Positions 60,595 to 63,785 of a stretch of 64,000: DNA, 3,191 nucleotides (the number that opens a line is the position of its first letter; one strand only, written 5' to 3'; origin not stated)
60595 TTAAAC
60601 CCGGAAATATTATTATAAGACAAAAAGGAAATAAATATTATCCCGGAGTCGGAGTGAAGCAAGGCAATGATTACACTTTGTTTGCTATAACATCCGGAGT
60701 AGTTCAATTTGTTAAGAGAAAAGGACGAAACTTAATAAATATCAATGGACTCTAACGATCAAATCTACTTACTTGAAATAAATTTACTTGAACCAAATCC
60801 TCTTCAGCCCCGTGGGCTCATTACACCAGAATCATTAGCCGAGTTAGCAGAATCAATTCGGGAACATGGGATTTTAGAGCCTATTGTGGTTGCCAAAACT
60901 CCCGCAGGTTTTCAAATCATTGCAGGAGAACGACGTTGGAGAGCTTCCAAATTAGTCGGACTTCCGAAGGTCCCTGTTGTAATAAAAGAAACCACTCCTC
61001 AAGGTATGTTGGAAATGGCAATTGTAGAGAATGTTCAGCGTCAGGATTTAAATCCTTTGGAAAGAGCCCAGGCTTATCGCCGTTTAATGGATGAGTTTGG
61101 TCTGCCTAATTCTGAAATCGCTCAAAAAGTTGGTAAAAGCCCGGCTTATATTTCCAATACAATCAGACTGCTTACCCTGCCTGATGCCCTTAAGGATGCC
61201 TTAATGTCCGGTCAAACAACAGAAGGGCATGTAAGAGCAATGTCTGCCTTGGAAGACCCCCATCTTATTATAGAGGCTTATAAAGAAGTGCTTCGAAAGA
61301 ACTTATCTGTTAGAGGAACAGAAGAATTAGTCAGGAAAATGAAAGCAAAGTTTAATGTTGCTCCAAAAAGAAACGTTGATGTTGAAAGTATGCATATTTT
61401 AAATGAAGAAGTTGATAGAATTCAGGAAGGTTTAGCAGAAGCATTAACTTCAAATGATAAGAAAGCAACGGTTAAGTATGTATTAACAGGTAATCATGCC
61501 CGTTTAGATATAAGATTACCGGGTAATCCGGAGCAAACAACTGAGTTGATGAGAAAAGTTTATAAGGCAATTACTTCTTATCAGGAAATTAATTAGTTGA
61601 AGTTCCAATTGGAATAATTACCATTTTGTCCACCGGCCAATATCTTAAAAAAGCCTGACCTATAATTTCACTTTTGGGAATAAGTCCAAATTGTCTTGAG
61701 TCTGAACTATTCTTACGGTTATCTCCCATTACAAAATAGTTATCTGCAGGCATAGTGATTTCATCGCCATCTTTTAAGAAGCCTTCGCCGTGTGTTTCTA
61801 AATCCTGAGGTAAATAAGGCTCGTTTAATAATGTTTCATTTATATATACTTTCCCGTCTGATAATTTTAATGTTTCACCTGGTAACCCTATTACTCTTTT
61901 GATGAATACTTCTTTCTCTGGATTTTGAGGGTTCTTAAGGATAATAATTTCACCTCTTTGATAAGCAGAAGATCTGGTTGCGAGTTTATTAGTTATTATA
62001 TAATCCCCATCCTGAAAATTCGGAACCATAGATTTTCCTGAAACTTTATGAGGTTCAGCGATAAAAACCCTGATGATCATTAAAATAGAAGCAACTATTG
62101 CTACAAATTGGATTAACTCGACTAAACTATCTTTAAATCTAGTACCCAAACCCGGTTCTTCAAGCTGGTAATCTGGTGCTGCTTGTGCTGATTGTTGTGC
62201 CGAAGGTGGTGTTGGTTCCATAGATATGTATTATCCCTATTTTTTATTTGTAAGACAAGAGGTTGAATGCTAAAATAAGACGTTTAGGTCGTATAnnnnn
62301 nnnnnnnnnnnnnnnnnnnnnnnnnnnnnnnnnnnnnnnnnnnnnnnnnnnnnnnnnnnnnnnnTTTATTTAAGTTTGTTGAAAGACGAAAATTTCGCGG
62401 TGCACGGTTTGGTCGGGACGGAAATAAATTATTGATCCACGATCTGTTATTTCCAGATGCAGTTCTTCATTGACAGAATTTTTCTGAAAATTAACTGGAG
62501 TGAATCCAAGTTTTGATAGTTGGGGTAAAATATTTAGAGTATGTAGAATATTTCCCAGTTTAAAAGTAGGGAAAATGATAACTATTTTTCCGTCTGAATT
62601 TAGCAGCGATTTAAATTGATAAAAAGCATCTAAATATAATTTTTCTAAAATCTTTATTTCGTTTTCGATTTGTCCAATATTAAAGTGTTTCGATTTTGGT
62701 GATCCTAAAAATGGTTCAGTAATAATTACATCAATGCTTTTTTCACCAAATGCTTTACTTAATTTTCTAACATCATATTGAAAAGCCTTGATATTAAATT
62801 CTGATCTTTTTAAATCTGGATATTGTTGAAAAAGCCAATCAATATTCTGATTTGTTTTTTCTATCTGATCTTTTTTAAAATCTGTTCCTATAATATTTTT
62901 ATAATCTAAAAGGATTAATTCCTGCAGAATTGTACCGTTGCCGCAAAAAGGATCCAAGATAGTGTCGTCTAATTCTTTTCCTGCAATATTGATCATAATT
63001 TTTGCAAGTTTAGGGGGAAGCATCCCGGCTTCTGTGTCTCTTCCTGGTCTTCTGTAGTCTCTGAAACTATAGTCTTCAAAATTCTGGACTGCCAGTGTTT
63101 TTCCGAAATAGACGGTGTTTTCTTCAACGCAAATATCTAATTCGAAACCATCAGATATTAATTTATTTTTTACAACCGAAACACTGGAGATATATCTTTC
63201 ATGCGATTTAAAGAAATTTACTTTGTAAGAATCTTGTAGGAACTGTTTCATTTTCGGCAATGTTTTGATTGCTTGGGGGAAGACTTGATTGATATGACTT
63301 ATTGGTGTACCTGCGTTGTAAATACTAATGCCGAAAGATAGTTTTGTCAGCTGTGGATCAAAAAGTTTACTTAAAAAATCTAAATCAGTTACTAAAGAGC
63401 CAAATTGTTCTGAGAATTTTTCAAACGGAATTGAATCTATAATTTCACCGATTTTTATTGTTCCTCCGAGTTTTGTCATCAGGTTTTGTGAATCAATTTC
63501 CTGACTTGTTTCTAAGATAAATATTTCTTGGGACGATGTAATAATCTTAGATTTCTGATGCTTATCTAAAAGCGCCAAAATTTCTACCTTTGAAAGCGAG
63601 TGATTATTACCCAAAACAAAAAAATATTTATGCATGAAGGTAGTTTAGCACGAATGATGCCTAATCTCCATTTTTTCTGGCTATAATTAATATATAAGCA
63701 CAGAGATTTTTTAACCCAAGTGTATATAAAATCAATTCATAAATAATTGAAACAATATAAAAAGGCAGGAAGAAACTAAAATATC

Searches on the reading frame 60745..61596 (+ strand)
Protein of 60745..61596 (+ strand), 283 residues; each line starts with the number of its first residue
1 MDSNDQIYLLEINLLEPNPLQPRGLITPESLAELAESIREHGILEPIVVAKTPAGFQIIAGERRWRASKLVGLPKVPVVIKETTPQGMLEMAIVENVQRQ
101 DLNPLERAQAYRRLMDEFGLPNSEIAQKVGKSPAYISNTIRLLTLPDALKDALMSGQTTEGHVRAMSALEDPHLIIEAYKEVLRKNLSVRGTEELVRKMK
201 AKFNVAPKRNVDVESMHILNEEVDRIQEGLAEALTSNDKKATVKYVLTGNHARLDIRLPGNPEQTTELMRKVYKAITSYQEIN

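Call 55: search_protein_families(library=pfam, proteins=[window:60745-61596:+], max_evalue=0.001)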
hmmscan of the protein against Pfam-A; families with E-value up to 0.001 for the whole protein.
window:60745-61596:+ (283 aa): 3 families
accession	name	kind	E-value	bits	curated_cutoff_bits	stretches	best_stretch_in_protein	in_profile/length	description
PF17762.8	HTH_ParB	-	2.8e-33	114.5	22.6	1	100-200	1-101/102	ParB HTH domain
PF02195.25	ParB_N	-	2.1e-30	105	26.3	1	6-98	2-95/95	ParB N-terminal domain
PF08535.16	KorB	-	0.0002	21.7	22.3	1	119-184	3-63/89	KorB domain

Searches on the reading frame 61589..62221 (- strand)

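Call 55: search_protein_families(library=pfam, proteins=[window:61589-62221:-], max_evalue=0.001)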
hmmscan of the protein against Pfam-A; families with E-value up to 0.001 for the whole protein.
window:61589-62221:- (210 aa): 2 families
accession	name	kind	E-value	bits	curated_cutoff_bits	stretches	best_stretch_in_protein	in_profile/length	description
PF10502.14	Peptidase_S26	-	3.9e-47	160.8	22.9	1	34-195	2-168/168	Signal peptidase, peptidase S26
PF00717.28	Peptidase_S24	-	3.8e-05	23.8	23.3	1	59-120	39-91/116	Peptidase S24-like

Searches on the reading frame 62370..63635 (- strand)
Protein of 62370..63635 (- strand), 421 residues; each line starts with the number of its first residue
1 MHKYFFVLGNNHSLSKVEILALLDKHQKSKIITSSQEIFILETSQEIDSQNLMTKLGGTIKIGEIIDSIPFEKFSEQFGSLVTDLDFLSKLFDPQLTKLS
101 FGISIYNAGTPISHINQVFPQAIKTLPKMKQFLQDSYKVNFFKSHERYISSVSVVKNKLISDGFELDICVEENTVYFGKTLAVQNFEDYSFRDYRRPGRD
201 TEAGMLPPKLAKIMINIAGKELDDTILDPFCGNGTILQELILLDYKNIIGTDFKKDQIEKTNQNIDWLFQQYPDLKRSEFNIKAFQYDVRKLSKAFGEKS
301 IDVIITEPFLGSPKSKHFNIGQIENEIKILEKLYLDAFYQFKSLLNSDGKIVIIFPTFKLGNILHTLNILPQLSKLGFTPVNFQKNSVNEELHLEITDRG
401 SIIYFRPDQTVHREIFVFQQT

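Call 55: search_protein_families(library=pfam, proteins=[window:62370-63635:-], max_evalue=0.001)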
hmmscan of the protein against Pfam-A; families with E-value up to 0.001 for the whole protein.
window:62370-63635:- (421 aa): 4 families
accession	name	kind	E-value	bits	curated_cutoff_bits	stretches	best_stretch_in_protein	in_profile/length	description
PF01170.24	UPF0020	-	3.2e-11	43.8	22.3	1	200-356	6-167/197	RMKL-like, methyltransferase domain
PF13847.12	Methyltransf_31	-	5.3e-09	36.4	27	1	224-354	5-110/145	Methyltransferase domain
PF01555.25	N6_N4_Mtase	-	5.3e-07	30.2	26.7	1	204-261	164-219/221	DNA methylase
PF13649.12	Methyltransf_25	-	0.00079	20.5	27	0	226-306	1-70/97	Methyltransferase domain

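Call 68: search_protein_families(library=padloc, proteins=[window:62370-63635:-], max_evalue=0.01)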
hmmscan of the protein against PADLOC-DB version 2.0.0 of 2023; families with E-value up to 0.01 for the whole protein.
window:62370-63635:- (421 aa): 19 families
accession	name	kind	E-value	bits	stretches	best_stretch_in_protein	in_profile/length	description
PDLC04134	mad2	-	2e-16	57.9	1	201-358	270-399/492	mads_2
PDLC03353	MTase_II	-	1.1e-08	33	1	205-265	192-250/260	Type II methyltransferase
PDLC03387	MTase_II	-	9.1e-08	29.6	1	201-259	213-269/289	Type II methyltransferase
PDLC03354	MTase_II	-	3.3e-07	27.7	1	187-291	309-404/425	Type II methyltransferase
PDLC03248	MTase_II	-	6e-07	26.6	1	207-261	15-69/521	Type II methyltransferase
PDLC03267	MTase_II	-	3.8e-06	24.1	1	207-335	19-139/539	Type II methyltransferase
PDLC03339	MTase_II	-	8.8e-06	22.7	1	209-268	217-274/399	Type II methyltransferase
PDLC03369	MTase_II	-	7.6e-05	19.6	1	193-246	111-164/532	Type II methyltransferase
PDLC03376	MTase_II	-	0.0001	20.2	1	218-328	53-154/249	Type II methyltransferase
PDLC03299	MTase_II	-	0.00014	19.4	1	205-267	199-259/296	Type II methyltransferase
PDLC03322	MTase_II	-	0.00024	18.1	0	205-240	45-82/446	Type II methyltransferase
PDLC03380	MTase_II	-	0.00043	17.6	1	203-253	38-86/393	Type II methyltransferase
PDLC03350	MTase_II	-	0.00089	16.7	1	209-270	241-300/312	Type II methyltransferase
PDLC03371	MTase_II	-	0.0009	16.8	0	206-237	195-225/260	Type II methyltransferase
PDLC03351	MTase_II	-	0.0009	16.5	1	193-308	118-228/348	Type II methyltransferase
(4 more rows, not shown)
